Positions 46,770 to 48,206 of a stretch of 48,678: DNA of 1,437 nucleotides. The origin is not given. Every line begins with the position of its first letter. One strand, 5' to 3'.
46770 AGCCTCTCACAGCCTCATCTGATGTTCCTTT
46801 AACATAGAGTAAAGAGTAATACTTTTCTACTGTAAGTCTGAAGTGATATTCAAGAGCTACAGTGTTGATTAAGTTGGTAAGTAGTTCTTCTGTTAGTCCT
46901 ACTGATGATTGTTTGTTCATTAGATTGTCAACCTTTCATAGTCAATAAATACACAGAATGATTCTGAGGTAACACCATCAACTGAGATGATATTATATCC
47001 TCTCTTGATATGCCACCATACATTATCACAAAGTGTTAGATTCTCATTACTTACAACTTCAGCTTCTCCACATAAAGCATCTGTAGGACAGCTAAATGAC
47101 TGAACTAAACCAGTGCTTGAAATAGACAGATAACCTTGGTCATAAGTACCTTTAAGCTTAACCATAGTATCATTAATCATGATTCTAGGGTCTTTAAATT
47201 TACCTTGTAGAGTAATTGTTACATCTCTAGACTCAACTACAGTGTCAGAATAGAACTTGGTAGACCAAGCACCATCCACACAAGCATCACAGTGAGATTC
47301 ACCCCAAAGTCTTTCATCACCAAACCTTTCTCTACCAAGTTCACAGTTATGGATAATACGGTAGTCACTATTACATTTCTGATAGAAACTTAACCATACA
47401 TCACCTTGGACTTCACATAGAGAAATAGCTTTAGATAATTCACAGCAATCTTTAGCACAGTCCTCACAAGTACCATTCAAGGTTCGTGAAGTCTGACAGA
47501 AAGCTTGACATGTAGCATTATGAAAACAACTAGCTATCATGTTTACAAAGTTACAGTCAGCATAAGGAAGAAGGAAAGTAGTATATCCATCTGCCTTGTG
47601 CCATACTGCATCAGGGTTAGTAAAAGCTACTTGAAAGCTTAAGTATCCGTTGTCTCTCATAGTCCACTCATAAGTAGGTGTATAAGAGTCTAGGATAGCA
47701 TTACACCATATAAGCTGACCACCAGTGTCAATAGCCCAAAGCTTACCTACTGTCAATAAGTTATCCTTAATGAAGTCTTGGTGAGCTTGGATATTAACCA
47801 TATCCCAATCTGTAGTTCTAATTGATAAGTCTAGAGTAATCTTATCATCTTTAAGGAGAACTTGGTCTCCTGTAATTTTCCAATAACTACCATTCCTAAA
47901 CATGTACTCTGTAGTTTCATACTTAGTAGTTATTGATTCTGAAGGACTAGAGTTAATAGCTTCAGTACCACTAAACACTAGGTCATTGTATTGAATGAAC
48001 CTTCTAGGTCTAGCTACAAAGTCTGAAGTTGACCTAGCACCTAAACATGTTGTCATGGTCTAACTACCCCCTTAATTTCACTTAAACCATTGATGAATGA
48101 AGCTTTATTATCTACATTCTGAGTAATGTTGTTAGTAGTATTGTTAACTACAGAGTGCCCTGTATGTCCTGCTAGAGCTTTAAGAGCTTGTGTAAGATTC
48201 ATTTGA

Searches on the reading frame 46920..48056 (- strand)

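Call 14: search_protein_families(library=phrogs, proteins=[window:46920-48056:-], max_evalue=0.00001)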
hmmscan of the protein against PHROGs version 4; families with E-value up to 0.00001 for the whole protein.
window:46920-48056:- (378 aa): 1 family
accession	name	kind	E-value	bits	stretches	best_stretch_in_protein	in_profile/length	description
phrog_16596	-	unknown function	2.8e-55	189.1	1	15-377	30-375/376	-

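Call 53: search_protein_families(library=pfam, proteins=[window:46920-48056:-], max_evalue=0.001)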
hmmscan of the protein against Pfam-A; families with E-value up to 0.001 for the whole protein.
window:46920-48056:- (378 aa): 0 families
